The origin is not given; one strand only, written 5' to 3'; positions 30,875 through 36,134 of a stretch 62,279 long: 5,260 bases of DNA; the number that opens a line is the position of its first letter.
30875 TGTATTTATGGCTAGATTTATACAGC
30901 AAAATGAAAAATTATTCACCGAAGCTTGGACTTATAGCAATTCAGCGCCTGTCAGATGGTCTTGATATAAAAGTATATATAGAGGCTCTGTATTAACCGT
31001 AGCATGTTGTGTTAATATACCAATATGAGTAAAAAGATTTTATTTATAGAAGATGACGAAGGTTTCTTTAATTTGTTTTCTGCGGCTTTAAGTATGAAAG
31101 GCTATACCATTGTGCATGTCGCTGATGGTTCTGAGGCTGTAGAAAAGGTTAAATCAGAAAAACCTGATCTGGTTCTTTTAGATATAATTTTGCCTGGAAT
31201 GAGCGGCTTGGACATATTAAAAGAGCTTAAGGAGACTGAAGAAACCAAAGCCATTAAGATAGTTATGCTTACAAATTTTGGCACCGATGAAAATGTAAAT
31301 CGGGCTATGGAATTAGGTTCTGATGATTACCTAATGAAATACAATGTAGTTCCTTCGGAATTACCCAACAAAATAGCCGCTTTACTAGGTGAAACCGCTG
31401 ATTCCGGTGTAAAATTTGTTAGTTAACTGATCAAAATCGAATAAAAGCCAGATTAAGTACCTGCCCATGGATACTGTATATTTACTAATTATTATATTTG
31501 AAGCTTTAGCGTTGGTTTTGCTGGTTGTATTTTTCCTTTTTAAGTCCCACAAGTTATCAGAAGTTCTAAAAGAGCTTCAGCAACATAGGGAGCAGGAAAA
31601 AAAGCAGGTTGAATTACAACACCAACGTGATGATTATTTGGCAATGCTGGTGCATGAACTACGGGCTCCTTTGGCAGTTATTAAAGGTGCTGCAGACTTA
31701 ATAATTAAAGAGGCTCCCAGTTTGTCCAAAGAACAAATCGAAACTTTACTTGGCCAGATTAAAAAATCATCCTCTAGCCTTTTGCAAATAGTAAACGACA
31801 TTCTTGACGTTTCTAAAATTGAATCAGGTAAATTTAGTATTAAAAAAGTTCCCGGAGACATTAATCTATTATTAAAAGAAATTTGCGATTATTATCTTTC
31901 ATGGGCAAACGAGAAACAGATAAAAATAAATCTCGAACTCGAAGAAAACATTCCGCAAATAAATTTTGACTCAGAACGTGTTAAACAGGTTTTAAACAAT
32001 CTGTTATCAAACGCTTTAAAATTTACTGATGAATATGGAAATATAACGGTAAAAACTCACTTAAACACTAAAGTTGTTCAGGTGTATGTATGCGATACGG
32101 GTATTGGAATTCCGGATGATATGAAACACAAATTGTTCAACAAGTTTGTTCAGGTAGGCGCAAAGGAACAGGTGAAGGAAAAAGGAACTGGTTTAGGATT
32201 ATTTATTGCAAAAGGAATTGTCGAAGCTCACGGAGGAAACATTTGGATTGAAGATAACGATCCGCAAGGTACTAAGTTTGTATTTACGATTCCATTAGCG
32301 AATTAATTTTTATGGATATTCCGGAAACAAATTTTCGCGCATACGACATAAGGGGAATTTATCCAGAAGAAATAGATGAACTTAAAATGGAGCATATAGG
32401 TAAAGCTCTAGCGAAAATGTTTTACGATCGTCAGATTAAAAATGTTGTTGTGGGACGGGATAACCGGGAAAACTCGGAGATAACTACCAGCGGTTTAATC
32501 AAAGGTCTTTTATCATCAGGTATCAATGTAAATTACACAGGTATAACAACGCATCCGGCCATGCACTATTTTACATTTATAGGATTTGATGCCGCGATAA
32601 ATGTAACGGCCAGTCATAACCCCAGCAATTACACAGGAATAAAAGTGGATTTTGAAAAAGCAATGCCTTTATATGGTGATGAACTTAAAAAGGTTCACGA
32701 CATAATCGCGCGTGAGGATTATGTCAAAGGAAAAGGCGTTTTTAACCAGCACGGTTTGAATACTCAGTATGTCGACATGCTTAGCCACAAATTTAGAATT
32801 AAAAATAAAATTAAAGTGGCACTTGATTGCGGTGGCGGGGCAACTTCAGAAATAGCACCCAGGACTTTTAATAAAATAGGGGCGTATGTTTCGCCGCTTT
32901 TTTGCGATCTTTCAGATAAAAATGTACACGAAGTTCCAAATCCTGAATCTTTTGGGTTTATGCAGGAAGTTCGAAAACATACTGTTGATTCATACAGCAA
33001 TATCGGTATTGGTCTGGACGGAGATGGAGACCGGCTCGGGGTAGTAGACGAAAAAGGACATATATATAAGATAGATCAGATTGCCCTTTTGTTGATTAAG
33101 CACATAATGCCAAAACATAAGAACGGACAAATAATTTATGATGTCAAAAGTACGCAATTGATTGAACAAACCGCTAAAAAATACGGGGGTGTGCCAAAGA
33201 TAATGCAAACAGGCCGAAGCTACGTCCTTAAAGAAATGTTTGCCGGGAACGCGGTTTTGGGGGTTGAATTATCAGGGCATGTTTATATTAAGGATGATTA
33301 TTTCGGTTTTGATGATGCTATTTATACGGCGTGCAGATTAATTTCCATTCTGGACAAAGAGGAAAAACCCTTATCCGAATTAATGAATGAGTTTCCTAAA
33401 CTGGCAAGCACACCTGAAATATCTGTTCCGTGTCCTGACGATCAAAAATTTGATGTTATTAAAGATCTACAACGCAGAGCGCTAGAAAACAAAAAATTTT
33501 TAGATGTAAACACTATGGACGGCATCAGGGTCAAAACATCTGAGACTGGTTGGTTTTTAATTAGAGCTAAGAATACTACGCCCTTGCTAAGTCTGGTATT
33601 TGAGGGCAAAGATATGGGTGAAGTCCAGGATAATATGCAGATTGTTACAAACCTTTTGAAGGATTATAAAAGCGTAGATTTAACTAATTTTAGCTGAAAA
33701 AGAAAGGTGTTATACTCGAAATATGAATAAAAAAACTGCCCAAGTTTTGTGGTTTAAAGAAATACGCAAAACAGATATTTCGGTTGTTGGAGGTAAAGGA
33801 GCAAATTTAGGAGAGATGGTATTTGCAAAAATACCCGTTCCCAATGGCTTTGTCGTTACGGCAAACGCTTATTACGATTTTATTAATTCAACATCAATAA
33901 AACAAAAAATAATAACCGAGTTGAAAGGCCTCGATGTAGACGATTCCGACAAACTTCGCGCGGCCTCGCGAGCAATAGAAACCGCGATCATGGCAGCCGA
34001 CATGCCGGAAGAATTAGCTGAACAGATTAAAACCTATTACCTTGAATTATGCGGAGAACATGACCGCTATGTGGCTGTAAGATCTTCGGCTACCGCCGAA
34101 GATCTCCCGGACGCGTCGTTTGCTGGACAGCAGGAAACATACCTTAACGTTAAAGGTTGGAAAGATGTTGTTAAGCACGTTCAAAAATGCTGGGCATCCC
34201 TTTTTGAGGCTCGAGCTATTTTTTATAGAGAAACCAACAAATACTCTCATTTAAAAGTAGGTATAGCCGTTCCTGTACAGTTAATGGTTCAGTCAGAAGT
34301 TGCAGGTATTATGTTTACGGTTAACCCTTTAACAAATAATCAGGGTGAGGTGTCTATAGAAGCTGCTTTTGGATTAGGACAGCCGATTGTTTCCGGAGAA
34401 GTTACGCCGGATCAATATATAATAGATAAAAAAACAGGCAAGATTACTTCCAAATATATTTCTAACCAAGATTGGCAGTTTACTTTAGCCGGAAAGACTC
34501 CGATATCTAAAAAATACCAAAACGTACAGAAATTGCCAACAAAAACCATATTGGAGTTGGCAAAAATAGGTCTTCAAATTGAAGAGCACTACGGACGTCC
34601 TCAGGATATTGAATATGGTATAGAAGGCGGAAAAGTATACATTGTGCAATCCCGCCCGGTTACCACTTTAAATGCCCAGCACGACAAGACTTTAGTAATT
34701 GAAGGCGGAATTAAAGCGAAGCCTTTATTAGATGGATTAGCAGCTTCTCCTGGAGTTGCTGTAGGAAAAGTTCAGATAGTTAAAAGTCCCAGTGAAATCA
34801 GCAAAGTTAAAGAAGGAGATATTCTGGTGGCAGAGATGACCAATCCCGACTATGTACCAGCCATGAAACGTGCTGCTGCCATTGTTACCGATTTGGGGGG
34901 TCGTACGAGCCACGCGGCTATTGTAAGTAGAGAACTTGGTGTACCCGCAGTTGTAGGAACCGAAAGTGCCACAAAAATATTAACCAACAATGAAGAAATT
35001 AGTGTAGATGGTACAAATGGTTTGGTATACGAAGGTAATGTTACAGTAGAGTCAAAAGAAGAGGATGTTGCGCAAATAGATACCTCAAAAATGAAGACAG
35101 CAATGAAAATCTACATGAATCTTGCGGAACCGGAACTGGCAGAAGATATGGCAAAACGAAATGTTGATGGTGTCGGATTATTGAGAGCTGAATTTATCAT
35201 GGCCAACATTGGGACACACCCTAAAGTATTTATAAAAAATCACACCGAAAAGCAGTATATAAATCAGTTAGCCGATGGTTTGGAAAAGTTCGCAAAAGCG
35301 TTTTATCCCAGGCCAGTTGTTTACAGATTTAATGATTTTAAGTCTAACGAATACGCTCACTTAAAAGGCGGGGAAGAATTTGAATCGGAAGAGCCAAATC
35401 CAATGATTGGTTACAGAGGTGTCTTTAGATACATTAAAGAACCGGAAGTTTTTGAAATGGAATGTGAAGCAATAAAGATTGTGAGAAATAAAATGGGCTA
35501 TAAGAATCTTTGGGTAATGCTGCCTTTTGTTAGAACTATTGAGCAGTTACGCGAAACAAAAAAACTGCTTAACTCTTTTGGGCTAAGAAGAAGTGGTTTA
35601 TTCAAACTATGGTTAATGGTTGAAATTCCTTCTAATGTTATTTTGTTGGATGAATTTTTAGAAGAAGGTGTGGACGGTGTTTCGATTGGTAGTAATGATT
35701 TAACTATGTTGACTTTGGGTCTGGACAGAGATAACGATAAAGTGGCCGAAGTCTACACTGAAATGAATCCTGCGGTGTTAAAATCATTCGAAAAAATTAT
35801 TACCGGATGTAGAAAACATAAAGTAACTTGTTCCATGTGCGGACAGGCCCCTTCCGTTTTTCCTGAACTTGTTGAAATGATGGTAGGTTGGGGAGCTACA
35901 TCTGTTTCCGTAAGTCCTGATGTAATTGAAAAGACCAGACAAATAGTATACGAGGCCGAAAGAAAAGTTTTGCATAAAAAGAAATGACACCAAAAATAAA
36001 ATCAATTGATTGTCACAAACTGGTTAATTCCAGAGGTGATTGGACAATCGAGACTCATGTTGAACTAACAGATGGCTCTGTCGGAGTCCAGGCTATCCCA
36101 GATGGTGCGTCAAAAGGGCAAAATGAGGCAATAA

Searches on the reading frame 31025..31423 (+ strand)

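Call 14: search_protein_families(library=pfam, proteins=[window:31025-31423:+], max_evalue=0.001)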
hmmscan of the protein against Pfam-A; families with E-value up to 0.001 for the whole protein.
window:31025-31423:+ (133 aa): 1 family
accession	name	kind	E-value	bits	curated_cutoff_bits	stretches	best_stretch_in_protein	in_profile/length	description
PF00072.30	Response_reg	-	1.3e-24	87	30.2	1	5-106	1-100/111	Response regulator receiver domain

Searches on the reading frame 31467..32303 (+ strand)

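Call 14: search_protein_families(library=pfam, proteins=[window:31467-32303:+], max_evalue=0.001)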
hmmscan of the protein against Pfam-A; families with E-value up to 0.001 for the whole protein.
window:31467-32303:+ (279 aa): 2 families
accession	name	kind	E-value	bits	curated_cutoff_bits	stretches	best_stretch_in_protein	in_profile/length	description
PF02518.31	HATPase_c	-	3.3e-29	102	26.4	1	168-278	2-110/111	Histidine kinase-, DNA gyrase B-, and HSP90-like ATPase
PF00512.31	HisKA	-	1e-16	61.2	26.9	1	54-121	2-66/66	His Kinase A (phospho-acceptor) domain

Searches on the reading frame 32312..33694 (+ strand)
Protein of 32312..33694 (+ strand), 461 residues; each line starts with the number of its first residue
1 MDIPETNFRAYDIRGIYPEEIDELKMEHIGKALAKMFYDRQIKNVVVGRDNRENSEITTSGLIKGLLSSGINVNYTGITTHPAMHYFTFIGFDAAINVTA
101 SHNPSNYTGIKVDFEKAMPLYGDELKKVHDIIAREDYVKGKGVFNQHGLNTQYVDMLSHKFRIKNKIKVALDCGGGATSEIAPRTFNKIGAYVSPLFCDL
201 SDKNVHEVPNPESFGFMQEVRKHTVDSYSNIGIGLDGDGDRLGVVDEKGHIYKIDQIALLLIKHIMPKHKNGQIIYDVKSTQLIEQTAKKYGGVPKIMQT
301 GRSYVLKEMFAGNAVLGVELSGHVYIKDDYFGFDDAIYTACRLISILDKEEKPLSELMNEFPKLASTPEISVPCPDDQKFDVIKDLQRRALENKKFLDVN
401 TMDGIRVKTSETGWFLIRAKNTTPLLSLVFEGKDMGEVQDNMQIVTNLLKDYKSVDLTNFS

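Call 14: search_protein_families(library=pfam, proteins=[window:32312-33694:+], max_evalue=0.001)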
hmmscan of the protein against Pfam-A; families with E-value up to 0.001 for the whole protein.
window:32312-33694:+ (461 aa): 4 families
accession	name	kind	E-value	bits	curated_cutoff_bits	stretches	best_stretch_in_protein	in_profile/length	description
PF02878.22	PGM_PMM_I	-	1.1e-26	93.5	22.5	1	7-137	3-136/138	Phosphoglucomutase/phosphomannomutase, alpha/beta/alpha domain I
PF02880.22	PGM_PMM_III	-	3.4e-23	82.4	20.7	1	255-362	3-112/115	Phosphoglucomutase/phosphomannomutase, alpha/beta/alpha domain III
PF02879.22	PGM_PMM_II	-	5.4e-15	56.2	29.3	1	152-249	2-103/103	Phosphoglucomutase/phosphomannomutase, alpha/beta/alpha domain II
PF00408.26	PGM_PMM_IV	-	2.4e-05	24.7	23.1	1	369-440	1-60/68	Phosphoglucomutase/phosphomannomutase, C-terminal domain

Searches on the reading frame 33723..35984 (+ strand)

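Call 14: search_protein_families(library=pfam, proteins=[window:33723-35984:+], max_evalue=0.001)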
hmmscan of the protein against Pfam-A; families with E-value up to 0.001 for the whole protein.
window:33723-35984:+ (754 aa): 4 families
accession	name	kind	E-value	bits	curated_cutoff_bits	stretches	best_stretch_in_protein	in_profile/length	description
PF01326.24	PPDK_N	-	1.3e-106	357.1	27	1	20-322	2-318/328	Pyruvate phosphate dikinase, AMP/ATP-binding domain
PF02896.24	PEP-utilizers_C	-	3.2e-68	230.5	22.8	1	450-745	9-291/293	PEP-utilising enzyme, PEP-binding domain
PF00391.29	PEP-utilizers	-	8.5e-29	99.4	23.1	1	363-433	2-72/72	PEP-utilising enzyme, mobile domain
PF03328.21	HpcH_HpaI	-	0.00042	20.1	25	1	597-728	87-216/221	HpcH/HpaI aldolase/citrate lyase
